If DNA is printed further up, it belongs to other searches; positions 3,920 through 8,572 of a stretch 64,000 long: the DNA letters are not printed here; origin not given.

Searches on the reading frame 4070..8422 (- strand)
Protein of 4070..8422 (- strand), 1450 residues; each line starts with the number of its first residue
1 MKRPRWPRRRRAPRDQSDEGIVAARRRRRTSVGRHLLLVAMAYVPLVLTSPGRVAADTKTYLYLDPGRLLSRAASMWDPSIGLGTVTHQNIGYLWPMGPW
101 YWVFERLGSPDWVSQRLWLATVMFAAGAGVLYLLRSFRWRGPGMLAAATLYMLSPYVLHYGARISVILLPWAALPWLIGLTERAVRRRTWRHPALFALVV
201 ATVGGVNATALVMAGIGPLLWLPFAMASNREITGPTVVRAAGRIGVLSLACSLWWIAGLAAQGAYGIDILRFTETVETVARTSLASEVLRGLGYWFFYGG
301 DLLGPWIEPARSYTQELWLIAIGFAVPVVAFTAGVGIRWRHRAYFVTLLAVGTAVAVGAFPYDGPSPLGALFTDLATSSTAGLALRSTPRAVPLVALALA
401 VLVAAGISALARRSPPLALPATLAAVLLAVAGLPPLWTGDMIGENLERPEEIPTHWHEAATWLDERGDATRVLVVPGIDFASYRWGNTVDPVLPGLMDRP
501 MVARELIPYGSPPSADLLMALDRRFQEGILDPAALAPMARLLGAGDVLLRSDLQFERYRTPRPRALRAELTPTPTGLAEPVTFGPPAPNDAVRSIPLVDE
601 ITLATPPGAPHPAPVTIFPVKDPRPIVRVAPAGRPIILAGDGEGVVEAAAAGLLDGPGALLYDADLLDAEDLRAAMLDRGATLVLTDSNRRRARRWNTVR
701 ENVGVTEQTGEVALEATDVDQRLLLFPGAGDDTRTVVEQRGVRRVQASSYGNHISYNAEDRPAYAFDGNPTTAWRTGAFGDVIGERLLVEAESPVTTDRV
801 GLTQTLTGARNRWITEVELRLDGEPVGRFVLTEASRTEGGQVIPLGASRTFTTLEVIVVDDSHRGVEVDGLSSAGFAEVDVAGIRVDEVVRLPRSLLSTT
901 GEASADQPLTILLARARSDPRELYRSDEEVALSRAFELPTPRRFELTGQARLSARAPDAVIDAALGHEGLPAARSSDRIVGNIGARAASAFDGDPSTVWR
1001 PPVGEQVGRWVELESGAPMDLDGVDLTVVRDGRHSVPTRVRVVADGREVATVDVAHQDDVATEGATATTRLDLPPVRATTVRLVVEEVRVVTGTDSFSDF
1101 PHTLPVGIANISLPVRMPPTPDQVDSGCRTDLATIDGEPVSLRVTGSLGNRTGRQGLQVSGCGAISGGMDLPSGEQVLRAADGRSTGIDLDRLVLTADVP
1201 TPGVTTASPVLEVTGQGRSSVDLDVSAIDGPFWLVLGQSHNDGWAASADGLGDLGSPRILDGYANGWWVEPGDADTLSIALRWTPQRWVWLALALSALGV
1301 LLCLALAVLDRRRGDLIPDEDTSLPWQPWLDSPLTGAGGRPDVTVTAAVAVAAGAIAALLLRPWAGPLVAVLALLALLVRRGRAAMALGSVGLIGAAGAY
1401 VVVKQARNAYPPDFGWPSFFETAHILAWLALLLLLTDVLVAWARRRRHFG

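Call 5: search_protein_families(library=pfam, proteins=[window:4070-8422:-], max_evalue=0.01)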
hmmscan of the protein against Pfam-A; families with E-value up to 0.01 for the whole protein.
window:4070-8422:- (1450 aa): 3 families
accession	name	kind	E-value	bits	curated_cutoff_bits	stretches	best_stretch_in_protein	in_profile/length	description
PF11847.13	GT-C_AftD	-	1.6e-101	340.7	26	1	46-711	6-652/661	Alpha-(1->3)-arabinofuranosyltransferase, N-terminal GT-C domain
PF00754.31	F5_F8_type_C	-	1.1e-12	48.6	28.2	1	986-1087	13-114/127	F5/8 type C domain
PF24607.1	CBM_AftD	-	1.5e-06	28.3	27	1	979-1112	11-136/149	Arabinofuranosyltransferase D, third carbohydrate binding module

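Call 8: search_protein_families(library=ncbifam, proteins=[window:4070-8422:-], max_evalue=0.01)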
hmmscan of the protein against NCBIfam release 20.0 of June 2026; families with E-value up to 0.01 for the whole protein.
window:4070-8422:- (1450 aa): 1 family
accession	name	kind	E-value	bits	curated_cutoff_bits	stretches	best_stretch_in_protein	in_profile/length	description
NF047619.1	NADase_discoid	domain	2e-10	40.9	38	1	756-804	9-57/130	NADase-type glycan-binding domain-containing protein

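Call 58: search_solved_structures(query=window:4070-8422:-, max_evalue=0.001, show_alignments=1)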
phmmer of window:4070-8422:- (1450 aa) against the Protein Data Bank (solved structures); distinct sequences matched with E-value up to 0.001: 2.
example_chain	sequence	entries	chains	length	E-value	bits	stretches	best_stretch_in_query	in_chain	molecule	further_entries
6wbx_A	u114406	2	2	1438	2.1e-39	137.9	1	27-595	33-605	DUF3367 domain-containing protein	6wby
6w98_A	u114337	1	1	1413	3.4e-39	137.2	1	29-595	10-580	F5/8 type C domain-containing protein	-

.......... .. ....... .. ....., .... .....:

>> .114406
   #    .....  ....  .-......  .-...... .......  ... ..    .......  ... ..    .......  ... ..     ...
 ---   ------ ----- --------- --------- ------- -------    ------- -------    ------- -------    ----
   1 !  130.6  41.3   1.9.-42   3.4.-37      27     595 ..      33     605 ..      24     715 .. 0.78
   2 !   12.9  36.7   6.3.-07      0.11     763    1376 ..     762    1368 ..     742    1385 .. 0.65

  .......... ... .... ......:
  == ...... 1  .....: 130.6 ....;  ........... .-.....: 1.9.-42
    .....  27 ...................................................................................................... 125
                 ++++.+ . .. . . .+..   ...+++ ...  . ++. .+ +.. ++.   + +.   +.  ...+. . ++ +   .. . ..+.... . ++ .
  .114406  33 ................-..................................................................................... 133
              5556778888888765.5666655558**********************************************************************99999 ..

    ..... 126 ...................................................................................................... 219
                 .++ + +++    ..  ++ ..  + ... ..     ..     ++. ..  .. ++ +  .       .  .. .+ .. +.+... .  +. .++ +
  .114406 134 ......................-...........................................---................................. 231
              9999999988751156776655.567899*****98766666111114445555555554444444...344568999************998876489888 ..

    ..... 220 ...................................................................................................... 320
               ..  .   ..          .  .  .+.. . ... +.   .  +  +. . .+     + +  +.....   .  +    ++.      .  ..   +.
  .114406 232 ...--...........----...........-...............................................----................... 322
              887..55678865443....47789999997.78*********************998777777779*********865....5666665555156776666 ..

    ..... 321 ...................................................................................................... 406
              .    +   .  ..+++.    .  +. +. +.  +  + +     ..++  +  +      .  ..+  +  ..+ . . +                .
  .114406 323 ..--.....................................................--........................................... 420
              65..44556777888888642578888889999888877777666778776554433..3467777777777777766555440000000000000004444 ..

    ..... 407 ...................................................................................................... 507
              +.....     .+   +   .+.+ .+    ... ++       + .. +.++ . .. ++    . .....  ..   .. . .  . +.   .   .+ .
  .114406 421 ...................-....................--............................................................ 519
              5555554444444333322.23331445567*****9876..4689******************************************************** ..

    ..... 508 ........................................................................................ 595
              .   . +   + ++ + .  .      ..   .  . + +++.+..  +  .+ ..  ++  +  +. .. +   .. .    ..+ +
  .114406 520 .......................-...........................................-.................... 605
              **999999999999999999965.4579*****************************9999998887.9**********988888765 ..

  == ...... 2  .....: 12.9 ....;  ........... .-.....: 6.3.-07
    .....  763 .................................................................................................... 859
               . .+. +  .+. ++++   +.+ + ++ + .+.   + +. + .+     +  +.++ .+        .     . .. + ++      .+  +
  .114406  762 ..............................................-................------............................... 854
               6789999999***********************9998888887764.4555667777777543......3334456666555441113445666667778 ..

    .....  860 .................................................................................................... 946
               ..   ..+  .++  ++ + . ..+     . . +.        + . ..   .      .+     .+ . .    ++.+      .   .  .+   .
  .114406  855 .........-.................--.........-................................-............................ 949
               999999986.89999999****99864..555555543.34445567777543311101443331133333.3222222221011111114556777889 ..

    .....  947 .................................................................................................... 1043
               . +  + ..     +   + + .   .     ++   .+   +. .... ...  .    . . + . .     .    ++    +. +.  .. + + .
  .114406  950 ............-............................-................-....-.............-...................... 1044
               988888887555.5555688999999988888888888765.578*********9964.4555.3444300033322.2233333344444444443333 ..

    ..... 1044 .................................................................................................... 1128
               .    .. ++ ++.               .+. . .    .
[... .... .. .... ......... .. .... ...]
